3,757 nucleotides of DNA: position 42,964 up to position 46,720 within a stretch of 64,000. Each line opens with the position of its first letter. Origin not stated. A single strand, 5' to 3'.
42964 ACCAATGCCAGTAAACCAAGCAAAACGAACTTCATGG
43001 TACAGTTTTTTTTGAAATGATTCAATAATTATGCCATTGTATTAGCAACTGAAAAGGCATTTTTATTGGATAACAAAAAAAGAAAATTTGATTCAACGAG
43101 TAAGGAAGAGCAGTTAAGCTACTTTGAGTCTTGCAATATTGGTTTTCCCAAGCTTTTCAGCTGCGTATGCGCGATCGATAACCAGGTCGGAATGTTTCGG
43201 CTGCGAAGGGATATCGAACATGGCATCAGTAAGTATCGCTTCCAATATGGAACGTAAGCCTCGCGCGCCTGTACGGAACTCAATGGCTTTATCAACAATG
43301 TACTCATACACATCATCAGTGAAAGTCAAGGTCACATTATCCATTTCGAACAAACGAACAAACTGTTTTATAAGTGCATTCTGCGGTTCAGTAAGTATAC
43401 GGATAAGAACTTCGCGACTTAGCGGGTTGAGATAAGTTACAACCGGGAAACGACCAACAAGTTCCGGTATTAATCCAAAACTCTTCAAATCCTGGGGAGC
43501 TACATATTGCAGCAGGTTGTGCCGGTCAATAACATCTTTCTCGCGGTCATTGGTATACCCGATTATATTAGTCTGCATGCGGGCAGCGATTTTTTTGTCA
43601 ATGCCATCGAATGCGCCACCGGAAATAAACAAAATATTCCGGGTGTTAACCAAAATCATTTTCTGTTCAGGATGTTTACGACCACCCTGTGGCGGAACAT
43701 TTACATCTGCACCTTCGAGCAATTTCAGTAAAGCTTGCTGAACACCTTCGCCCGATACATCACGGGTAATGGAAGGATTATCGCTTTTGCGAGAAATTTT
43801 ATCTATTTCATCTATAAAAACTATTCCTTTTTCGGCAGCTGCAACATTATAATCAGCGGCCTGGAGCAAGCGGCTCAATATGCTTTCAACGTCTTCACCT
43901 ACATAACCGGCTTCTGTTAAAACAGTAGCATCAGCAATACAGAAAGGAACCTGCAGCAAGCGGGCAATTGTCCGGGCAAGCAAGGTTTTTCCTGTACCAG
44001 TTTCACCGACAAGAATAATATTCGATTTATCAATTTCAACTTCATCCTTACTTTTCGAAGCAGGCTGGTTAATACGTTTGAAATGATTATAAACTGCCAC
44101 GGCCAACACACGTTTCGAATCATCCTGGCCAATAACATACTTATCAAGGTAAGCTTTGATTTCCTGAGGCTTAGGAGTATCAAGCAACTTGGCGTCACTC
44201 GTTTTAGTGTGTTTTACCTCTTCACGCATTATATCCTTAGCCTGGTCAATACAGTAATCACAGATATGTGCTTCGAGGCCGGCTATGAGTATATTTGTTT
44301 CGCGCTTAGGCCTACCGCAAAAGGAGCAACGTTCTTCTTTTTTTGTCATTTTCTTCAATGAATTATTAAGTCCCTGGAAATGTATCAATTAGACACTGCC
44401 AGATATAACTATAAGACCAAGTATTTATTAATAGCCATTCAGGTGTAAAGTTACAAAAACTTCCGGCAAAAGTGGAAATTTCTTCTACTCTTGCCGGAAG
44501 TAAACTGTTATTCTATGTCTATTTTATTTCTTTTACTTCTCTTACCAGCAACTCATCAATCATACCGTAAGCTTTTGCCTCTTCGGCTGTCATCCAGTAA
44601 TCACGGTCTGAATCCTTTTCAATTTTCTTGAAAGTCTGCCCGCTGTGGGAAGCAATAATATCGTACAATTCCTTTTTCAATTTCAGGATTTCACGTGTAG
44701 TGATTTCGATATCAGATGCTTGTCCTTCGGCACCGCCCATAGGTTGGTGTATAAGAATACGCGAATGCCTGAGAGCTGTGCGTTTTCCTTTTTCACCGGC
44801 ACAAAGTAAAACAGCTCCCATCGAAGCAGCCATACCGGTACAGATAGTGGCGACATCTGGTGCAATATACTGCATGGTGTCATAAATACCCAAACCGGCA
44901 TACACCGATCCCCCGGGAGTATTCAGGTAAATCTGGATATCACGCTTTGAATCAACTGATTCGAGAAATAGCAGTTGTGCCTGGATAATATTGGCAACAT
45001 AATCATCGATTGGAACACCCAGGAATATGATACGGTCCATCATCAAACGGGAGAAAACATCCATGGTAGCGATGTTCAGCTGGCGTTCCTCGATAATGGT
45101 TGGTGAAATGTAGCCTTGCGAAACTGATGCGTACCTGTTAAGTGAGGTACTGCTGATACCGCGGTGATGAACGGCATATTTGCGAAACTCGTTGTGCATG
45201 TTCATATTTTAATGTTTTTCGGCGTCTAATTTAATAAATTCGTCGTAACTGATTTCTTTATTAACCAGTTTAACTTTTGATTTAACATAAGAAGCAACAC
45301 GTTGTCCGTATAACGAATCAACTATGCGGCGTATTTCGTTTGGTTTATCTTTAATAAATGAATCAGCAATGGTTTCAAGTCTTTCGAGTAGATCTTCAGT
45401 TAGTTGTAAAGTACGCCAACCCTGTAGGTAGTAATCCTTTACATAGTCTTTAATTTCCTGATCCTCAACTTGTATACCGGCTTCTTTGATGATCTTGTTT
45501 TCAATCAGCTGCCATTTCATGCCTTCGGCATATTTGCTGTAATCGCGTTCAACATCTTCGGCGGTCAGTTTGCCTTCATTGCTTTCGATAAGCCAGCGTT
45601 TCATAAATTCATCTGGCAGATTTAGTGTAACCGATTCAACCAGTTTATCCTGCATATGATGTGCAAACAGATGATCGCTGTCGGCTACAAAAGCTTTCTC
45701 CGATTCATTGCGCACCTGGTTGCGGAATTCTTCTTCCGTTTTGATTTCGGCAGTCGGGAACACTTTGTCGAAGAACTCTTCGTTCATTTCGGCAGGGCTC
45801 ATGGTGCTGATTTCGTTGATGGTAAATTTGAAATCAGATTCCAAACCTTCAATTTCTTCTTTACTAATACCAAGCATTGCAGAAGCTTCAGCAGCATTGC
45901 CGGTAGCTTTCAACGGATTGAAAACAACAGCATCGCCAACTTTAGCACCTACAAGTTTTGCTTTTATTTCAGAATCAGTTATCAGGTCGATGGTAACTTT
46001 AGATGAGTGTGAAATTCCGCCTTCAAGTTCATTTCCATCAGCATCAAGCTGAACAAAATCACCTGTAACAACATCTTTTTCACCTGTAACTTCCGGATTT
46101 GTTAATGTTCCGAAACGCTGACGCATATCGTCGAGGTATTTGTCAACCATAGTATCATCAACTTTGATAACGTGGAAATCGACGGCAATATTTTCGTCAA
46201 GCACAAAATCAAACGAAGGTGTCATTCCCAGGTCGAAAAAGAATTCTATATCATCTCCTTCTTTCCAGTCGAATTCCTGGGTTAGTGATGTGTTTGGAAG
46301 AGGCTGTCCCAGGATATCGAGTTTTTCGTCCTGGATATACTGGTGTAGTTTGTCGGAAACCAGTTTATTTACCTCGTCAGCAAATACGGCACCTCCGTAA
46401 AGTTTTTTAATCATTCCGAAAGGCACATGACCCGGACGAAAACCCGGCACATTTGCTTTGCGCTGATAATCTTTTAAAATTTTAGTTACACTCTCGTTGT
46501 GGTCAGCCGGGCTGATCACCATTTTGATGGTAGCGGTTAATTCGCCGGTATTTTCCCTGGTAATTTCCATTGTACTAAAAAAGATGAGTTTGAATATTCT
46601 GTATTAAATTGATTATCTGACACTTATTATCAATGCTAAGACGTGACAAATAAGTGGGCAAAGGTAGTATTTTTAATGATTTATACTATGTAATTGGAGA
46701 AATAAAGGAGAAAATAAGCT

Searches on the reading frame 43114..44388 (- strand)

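Call 65: search_protein_families(library=pfam, proteins=[window:43114-44388:-])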
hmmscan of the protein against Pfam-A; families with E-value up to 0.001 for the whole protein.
window:43114-44388:- (424 aa): 11 families
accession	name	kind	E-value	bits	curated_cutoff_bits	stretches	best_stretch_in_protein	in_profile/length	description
PF07724.20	AAA_2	-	5.5e-31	108.3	27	1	121-316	3-165/166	AAA domain (Cdc48 subfamily)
PF00004.35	AAA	-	6.6e-18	65.9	21.2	1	124-274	1-126/131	ATPase family associated with various cellular activities (AAA)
PF06689.19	zf-C4_ClpX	-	3.1e-15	56.2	27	1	20-56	2-39/39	ClpX C4-type zinc finger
PF10431.15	ClpB_D2-small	-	2.5e-11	43.9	21.9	1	323-396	1-70/81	C-terminal, D2-small domain, of ClpB protein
PF07728.20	AAA_5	-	5.1e-09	36.7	22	1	123-200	1-80/139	AAA domain (dynein-related subfamily)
PF00493.29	MCM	-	5.9e-07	29.3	23.3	1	77-202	18-137/224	MCM P-loop domain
PF13401.12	AAA_22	-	4.3e-06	27.5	27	1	121-199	5-97/130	AAA domain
PF00158.32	Sigma54_activat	-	1.1e-05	25.6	20.2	0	114-143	15-44/168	Sigma-54 interaction domain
PF05496.18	RuvB_N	-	4.2e-05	23.8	27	1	86-202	10-100/159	Holliday junction DNA helicase RuvB P-loop domain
PF01078.27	Mg_chelatase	-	5.6e-05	23.1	20.3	0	121-145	22-46/207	Magnesium chelatase, subunit ChlI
PF12775.13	AAA_7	-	0.00096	19.2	25.8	0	121-196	33-110/181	P-loop containing dynein motor region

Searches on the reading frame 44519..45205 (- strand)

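Call 65: search_protein_families(library=pfam, proteins=[window:44519-45205:-])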
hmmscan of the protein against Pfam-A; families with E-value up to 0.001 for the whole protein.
window:44519-45205:- (228 aa): 1 family
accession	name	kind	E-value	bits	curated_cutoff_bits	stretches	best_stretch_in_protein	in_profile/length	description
PF00574.28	CLP_protease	-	1.7e-77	259.9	20.2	1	47-221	6-180/182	Clp protease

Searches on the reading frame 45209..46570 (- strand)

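Call 65: search_protein_families(library=pfam, proteins=[window:45209-46570:-])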
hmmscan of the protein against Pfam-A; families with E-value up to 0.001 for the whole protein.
window:45209-46570:- (453 aa): 2 families
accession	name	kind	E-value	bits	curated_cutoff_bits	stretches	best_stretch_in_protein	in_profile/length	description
PF05697.18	Trigger_N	-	1.1e-30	107.3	22.2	1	1-149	1-144/144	Bacterial trigger factor protein (TF)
PF05698.19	Trigger_C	-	5e-05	23.8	22.7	0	280-378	3-121/162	Bacterial trigger factor protein (TF) C-terminus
